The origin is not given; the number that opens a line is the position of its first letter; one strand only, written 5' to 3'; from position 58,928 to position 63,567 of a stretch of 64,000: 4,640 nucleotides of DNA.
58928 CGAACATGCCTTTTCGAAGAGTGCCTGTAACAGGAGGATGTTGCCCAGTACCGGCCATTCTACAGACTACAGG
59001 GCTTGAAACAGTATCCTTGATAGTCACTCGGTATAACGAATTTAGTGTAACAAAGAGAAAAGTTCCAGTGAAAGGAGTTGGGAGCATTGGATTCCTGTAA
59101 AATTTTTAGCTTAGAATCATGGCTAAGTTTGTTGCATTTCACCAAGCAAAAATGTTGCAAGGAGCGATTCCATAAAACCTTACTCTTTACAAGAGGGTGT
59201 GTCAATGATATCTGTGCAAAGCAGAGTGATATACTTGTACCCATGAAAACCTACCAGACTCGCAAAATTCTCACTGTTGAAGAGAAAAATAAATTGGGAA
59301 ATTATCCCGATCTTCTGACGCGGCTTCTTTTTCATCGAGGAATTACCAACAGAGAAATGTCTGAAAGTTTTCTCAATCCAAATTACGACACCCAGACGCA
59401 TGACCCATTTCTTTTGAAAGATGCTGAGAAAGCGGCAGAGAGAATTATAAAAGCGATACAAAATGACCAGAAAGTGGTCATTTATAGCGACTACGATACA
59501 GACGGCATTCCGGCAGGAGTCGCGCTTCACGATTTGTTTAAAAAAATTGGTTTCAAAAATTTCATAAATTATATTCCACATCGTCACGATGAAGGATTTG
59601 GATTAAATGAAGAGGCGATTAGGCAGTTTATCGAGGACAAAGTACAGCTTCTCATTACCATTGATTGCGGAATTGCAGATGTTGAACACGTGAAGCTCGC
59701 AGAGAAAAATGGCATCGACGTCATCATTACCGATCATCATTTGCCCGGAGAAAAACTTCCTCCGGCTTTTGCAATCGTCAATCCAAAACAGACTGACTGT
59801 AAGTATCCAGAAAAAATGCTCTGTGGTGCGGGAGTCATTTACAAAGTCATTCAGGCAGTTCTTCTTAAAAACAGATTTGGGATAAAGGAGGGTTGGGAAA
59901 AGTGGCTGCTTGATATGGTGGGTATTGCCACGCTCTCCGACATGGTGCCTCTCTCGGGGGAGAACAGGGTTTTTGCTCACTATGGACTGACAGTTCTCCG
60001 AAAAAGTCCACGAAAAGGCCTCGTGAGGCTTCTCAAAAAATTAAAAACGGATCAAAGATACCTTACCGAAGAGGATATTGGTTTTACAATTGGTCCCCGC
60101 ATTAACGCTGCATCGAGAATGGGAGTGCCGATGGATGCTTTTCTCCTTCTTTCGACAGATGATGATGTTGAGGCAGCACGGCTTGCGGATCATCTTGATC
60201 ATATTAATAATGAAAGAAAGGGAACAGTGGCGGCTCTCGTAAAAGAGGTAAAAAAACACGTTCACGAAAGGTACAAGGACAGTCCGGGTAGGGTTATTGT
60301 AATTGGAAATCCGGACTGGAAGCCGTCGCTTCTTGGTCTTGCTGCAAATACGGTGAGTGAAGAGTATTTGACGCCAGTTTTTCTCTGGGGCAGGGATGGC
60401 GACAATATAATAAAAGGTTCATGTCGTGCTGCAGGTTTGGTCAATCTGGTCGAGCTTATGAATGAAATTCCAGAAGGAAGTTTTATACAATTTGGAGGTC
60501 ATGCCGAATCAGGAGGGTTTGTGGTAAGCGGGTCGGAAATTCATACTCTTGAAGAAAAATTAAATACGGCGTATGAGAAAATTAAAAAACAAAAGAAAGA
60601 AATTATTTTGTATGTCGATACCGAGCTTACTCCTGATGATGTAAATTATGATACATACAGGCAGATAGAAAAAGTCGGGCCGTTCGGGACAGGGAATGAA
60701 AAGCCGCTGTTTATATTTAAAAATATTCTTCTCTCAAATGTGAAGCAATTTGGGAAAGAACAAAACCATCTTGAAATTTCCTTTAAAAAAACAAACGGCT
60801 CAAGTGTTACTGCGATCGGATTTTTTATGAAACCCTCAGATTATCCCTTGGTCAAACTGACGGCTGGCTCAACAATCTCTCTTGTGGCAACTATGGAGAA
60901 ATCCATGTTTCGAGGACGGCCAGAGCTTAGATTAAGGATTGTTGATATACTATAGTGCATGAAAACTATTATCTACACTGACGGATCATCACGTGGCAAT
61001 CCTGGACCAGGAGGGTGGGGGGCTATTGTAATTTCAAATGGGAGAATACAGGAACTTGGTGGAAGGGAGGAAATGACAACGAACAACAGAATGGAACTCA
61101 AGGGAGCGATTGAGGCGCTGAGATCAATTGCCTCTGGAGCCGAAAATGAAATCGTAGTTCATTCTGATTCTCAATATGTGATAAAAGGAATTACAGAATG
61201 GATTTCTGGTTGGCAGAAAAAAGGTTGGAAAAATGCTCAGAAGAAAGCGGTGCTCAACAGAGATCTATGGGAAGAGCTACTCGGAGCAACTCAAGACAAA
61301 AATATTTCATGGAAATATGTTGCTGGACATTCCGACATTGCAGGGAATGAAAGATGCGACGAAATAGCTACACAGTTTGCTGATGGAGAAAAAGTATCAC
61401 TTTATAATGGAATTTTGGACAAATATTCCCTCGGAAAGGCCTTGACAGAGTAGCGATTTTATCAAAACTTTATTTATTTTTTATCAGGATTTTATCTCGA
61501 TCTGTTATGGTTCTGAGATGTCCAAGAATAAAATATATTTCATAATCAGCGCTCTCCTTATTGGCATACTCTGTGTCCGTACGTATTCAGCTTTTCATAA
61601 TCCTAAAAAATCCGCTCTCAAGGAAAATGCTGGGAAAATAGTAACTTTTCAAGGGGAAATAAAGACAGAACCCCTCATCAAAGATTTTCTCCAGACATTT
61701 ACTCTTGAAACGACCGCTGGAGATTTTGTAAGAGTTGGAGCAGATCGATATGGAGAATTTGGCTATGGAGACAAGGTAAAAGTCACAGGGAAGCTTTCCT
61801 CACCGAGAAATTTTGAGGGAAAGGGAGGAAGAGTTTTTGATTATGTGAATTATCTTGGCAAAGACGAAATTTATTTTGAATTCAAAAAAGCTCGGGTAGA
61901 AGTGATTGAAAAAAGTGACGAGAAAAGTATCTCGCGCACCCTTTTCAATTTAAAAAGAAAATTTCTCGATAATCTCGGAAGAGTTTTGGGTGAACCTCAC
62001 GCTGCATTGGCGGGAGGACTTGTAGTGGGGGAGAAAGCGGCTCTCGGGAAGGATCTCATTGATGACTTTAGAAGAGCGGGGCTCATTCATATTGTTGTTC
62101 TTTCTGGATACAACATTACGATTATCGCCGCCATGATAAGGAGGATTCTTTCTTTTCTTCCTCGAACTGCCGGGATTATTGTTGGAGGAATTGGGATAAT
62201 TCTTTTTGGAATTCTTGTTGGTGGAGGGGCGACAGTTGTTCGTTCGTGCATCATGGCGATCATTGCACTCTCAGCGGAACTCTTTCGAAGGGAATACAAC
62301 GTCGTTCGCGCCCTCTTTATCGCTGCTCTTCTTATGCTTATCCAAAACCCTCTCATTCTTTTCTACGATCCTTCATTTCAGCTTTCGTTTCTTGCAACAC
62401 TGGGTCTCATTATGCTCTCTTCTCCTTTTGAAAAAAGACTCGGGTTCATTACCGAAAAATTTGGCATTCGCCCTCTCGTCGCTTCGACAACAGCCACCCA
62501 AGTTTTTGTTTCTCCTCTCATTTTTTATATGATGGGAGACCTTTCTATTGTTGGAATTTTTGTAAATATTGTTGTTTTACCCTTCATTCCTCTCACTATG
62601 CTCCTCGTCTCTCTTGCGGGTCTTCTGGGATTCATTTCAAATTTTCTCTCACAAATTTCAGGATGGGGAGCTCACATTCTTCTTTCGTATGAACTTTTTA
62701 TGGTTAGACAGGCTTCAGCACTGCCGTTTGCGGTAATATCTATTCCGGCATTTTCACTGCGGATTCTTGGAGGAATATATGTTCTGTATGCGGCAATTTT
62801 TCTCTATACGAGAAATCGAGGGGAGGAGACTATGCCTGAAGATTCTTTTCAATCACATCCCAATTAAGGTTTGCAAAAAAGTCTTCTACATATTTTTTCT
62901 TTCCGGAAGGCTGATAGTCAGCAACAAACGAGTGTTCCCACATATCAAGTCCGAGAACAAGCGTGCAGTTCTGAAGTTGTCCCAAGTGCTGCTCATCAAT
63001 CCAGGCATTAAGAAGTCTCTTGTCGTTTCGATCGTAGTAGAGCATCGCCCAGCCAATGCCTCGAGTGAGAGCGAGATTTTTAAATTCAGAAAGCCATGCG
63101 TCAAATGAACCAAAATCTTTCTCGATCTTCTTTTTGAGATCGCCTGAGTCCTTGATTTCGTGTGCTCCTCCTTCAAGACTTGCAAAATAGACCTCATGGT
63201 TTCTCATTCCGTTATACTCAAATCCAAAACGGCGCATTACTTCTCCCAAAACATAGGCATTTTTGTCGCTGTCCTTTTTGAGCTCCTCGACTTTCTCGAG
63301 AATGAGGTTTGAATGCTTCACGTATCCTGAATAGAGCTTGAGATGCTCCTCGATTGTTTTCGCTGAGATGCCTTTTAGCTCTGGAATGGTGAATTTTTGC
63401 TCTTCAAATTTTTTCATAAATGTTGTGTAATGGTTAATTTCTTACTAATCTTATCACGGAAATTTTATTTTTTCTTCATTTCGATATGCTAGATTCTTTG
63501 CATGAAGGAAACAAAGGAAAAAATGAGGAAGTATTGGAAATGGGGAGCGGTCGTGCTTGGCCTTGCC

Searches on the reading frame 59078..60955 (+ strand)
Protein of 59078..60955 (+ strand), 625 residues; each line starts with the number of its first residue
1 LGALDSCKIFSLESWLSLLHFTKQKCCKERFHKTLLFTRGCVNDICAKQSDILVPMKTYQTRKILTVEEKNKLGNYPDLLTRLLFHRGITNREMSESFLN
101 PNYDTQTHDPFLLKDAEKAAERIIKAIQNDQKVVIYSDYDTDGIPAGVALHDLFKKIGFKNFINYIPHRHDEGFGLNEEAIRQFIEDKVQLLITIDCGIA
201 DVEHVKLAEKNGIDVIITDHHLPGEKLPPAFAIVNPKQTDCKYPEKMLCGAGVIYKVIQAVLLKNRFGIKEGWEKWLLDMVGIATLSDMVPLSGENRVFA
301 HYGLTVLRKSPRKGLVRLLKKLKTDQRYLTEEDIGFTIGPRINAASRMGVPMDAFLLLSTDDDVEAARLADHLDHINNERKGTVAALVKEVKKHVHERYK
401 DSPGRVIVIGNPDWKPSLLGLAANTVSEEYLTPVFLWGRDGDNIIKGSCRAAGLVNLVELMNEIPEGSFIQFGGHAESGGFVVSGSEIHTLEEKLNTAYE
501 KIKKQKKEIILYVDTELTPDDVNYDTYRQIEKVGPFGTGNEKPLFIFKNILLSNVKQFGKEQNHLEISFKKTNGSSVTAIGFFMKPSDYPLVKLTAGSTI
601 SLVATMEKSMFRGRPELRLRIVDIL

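Call 8: search_protein_families(library=pfam, proteins=[window:59078-60955:+])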
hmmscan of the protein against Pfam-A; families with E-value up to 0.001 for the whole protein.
window:59078-60955:+ (625 aa): 3 families
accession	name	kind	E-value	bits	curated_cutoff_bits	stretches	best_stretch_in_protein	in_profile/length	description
PF01368.27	DHH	-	8.8e-25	87.8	28.1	1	132-281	1-121/125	DHH family, N-terminal domain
PF17768.7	RecJ_OB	-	3.5e-24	85.4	27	1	513-623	1-107/107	RecJ OB domain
PF02272.25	DHHA1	-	4.3e-09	37.2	25.9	1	406-504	4-98/102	DHHA1 domain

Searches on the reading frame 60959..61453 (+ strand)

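Call 8: search_protein_families(library=pfam, proteins=[window:60959-61453:+])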
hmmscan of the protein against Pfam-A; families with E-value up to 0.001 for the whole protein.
window:60959-61453:+ (164 aa): 1 family
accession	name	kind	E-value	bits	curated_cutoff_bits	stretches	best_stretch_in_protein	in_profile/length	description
PF00075.30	RNase_H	-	3.5e-44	150.8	25.8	1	3-140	4-139/141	RNase H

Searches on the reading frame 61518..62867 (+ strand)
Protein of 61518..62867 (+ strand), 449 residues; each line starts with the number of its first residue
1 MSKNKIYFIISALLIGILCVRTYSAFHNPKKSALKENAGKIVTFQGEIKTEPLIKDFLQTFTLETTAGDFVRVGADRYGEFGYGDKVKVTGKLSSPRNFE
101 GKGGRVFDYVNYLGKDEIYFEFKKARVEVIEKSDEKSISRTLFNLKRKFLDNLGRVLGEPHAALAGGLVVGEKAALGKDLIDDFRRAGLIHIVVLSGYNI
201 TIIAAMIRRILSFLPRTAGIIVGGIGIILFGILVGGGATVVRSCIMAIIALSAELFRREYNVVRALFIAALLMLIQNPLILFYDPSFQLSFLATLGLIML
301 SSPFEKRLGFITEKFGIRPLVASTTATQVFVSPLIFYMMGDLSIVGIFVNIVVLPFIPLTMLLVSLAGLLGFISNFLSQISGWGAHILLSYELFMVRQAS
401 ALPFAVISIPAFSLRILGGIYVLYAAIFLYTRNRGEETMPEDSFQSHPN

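Call 8: search_protein_families(library=pfam, proteins=[window:61518-62867:+])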
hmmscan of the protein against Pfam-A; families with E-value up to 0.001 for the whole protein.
window:61518-62867:+ (449 aa): 2 families
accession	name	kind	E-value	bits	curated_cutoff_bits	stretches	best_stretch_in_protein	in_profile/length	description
PF03772.21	Competence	-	3.4e-49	168.1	23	1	168-432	1-268/270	Competence protein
PF13567.11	DUF4131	-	1.3e-09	38.4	31.6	1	9-123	37-158/165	Domain of unknown function (DUF4131)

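Call 34: find_homologous_proteins(query=window:61518-62867:+, max_evalue=1e-20)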
Query window:61518-62867:+ (449 aa): 2915 proteins with E <= 1e-20 among 8000 candidates; the best 120 are listed.
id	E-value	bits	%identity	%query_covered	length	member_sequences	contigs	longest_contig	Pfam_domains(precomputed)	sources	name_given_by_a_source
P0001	3.6e-286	967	100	100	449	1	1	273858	PF13567.12,PF03772.22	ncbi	-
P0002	4.5e-241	818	85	100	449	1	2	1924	PF13567.12,PF03772.22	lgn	-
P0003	2.2e-233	793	86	95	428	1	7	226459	PF13567.12,PF03772.22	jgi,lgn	jgi:competence protein ComEC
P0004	2.7e-207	707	75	92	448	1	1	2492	PF13567.12,PF03772.22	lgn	-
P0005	3.7e-206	703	74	96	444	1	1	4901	PF13567.12,PF03772.22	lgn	-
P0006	4.4e-206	703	75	92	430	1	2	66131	PF13567.12,PF03772.22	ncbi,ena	-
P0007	2.1e-200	684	72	98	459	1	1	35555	PF13567.12,PF03772.22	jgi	-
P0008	1.3e-196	672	72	96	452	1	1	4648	PF13567.12,PF03772.22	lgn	-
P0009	2.4e-196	671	73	95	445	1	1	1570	PF13567.12,PF03772.22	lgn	-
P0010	6.2e-195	666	73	91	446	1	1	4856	PF13567.12,PF03772.22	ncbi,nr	ncbi:MAG: ComEC/Rec2 family competence protein [bacterium]|nr:ComEC/Rec2 family competence protein [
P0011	9.4e-194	662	74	93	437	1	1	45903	PF13567.12,PF03772.22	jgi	jgi:competence protein ComEC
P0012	1.8e-193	661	71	95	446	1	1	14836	PF13567.12,PF03772.22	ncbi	-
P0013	1.1e-192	659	71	95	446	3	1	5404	PF13567.12,PF03772.22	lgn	-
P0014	4.5e-192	657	70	95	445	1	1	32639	PF13567.12,PF03772.22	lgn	-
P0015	1.3e-191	655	73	91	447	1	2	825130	PF13567.12,PF03772.22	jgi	jgi:competence protein ComEC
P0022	7.5e-187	640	70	96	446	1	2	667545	PF13567.12,PF03772.22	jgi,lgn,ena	-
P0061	1.1e-159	550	64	90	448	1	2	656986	PF13567.12,PF03772.22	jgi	jgi:competence protein ComEC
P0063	1.5e-159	550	61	94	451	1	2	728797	PF13567.12,PF03772.22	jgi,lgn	jgi:competence protein ComEC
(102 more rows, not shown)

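Call 37: find_encoding_contigs(protein=P0001, flank=10000, max_places=3)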
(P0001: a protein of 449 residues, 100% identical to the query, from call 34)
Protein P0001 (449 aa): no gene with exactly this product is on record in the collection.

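Call 38: find_encoding_contigs(protein=P0003, flank=10000, max_places=2)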
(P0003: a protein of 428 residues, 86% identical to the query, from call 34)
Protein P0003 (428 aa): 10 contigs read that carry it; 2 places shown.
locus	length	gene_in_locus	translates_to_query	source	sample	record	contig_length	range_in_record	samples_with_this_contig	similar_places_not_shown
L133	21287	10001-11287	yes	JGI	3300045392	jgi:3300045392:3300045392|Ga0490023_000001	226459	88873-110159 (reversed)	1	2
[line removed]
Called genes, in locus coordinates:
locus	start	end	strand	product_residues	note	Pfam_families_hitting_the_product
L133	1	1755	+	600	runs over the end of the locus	PF07963:N_methyl (weak), PF13620:CarboxypepD_reg (weak)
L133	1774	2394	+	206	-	-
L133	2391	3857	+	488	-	-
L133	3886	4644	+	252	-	PF00121:TIM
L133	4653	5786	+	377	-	PF00162:PGK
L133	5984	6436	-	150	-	-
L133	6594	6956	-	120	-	PF11969:DcpS_C, PF01230:HIT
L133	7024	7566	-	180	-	-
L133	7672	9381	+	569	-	PF01368:DHH, PF02272:DHHA1, PF17768:RecJ_OB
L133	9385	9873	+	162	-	PF00075:RNase_H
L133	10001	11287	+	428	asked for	PF13567:DUF4131 (weak), PF03772:Competence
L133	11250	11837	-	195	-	PF00081:Sod_Fe_N (faint), PF02777:Sod_Fe_C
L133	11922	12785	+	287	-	-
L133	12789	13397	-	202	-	PF02163:Peptidase_M50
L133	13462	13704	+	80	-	PF00830:Ribosomal_L28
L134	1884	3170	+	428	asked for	PF13567:DUF4131 (weak), PF03772:Competence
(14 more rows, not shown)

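Call 39: find_encoding_contigs(protein=P0015, flank=10000, max_places=2)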
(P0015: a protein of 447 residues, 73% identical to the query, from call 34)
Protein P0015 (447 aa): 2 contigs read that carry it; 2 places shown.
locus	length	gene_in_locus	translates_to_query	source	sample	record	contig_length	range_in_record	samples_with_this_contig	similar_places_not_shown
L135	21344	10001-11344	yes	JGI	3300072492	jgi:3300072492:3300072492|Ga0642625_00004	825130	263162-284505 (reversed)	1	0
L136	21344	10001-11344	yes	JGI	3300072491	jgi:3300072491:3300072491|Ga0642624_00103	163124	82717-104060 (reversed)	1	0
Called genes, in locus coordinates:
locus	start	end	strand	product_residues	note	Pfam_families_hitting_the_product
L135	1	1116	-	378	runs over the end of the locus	PF08529:NusA_N, PF00575:S1, PF13184:KH_NusA_1st, PF26594:KH_NusA_2nd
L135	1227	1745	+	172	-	PF07963:N_methyl (weak)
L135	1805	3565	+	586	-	PF05157:MshEN, PF00437:T2SSE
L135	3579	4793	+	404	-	PF00482:T2SSF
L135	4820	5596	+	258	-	PF00121:TIM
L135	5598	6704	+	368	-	PF00162:PGK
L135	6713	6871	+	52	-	-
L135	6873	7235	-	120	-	PF11969:DcpS_C, PF01230:HIT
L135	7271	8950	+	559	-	PF01368:DHH, PF02272:DHHA1 (weak), PF17768:RecJ_OB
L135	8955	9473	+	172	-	PF00075:RNase_H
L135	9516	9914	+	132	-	PF02452:PemK_toxin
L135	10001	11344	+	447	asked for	PF13567:DUF4131, PF03772:Competence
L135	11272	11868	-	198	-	PF00081:Sod_Fe_N (weak), PF02777:Sod_Fe_C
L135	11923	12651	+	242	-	-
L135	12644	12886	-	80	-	PF00830:Ribosomal_L28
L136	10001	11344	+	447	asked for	PF13567:DUF4131, PF03772:Competence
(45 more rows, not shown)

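Call 44: find_encoding_contigs(protein=P0022, flank=10000, max_places=1)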
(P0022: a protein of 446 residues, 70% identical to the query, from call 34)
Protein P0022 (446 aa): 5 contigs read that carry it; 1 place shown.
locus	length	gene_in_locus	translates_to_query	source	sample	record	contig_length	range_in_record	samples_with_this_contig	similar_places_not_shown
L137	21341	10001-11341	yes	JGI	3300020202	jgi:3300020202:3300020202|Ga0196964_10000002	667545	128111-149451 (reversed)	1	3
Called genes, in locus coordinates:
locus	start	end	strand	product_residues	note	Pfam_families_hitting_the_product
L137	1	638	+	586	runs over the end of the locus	PF05157:MshEN, PF00437:T2SSE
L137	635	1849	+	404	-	PF00482:T2SSF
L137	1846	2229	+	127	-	PF07963:N_methyl (weak)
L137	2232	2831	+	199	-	-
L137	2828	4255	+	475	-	-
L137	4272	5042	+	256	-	PF00121:TIM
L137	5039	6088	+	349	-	PF00162:PGK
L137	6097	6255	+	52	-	-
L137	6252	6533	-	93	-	PF15738:YafQ_toxin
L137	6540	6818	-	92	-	PF04221:RelB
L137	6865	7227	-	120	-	PF11969:DcpS_C, PF01230:HIT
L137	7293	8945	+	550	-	PF01368:DHH, PF02272:DHHA1, PF17768:RecJ_OB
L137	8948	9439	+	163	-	PF00075:RNase_H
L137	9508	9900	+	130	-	PF02452:PemK_toxin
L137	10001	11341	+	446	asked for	PF13567:DUF4131, PF03772:Competence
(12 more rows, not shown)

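Call 45: find_encoding_contigs(protein=P0063, flank=10000, max_places=1)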
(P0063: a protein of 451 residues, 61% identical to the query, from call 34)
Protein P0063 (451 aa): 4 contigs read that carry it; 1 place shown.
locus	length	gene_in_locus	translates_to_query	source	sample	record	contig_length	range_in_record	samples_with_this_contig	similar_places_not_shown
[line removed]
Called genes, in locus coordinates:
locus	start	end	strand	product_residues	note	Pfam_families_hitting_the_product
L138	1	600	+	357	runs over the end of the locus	PF00162:PGK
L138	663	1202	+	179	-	-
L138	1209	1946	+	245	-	PF08843:AbiEii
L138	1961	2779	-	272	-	PF13463:HTH_27 (faint), PF12840:HTH_20 (weak)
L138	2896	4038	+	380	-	PF13458:Peripla_BP_6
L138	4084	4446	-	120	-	PF11969:DcpS_C, PF01230:HIT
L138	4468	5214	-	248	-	PF01978:TrmB, PF03965:Penicillinase_R (weak)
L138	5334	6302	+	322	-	-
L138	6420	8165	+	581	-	PF01368:DHH, PF02272:DHHA1, PF17768:RecJ_OB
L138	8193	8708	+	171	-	-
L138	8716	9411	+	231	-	PF00075:RNase_H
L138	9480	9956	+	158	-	PF02452:PemK_toxin (weak)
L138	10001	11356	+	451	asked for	PF13567:DUF4131, PF03772:Competence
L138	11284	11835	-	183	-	PF02777:Sod_Fe_C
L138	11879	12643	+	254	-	-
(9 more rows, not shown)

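Call 46: find_encoding_contigs(protein=P0061, flank=10000, max_places=1)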
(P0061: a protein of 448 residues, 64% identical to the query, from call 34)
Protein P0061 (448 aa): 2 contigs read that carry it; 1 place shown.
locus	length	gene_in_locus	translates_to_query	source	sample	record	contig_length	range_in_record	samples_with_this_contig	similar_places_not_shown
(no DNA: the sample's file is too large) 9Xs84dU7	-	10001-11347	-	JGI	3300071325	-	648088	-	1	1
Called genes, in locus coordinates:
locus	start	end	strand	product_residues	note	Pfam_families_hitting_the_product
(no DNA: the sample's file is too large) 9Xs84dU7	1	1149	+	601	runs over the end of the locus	PF07963:N_methyl (faint), PF13620:CarboxypepD_reg (faint)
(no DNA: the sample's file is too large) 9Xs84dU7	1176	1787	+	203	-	PF07963:N_methyl (weak)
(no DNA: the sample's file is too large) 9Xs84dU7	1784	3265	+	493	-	-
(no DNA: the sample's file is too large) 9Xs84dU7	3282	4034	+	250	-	PF00121:TIM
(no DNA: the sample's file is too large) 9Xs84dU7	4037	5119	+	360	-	PF00162:PGK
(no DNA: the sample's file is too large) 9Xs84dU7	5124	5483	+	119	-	PF11969:DcpS_C, PF01230:HIT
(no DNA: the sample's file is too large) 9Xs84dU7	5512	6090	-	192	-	PF03848:TehB, PF13489:Methyltransf_23 (weak), PF13649:Methyltransf_25, PF08241:Methyltransf_11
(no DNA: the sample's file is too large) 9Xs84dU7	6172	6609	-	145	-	PF27765:UCP032817-like, PF07173:GRDP-like (weak)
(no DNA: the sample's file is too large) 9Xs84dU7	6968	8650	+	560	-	PF01368:DHH, PF02272:DHHA1, PF17768:RecJ_OB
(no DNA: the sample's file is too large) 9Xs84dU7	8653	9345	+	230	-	PF00075:RNase_H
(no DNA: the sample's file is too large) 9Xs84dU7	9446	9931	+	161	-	-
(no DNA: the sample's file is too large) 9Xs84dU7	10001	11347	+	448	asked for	PF13567:DUF4131, PF03772:Competence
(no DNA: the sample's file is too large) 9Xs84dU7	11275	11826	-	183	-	PF02777:Sod_Fe_C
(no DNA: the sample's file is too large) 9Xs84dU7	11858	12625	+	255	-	-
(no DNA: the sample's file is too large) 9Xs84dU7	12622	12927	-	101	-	PF00830:Ribosomal_L28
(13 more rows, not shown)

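Call 78: list_cluster_members(proteins=[P0001])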
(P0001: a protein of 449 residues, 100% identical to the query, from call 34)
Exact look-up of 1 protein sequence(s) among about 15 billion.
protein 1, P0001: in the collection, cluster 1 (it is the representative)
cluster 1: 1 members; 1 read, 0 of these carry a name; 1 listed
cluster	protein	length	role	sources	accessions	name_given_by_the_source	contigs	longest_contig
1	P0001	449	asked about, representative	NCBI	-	-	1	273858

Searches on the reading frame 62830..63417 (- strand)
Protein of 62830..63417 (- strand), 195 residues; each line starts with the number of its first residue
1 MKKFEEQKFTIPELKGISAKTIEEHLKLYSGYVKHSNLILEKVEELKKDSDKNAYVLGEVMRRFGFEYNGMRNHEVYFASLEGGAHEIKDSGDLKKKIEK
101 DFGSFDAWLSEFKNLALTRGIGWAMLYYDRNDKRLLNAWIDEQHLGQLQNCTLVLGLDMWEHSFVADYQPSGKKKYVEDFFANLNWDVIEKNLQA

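Call 8: search_protein_families(library=pfam, proteins=[window:62830-63417:-])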
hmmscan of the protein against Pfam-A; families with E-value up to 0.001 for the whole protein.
window:62830-63417:- (195 aa): 2 families
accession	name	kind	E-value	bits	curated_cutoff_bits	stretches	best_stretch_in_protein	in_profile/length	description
PF02777.23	Sod_Fe_C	-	4.4e-24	84.9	20.9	1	91-192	2-102/102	Iron/manganese superoxide dismutases, C-terminal domain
PF00081.27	Sod_Fe_N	-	5.1e-05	24.1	27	1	17-81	18-81/82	Iron/manganese superoxide dismutases, alpha-hairpin domain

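Call 35: find_encoding_contigs(protein=window:62830-63417:-, flank=10000, max_places=3)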
Protein window:62830-63417:- (195 aa): 3 contigs read that carry it; 3 places shown.
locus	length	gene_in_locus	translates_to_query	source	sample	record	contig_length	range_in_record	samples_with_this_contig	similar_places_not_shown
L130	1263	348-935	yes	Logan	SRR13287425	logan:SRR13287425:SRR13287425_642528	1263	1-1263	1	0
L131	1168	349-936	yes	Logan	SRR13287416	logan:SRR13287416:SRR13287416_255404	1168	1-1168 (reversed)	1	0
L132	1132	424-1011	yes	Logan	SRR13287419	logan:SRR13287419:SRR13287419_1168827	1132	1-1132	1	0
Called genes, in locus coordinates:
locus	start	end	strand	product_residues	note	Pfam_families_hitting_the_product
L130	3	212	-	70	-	?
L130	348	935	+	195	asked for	PF02777:Sod_Fe_C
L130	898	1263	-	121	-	?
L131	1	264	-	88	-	?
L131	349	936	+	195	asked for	PF02777:Sod_Fe_C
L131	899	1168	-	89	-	?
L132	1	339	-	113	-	?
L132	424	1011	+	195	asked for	PF02777:Sod_Fe_C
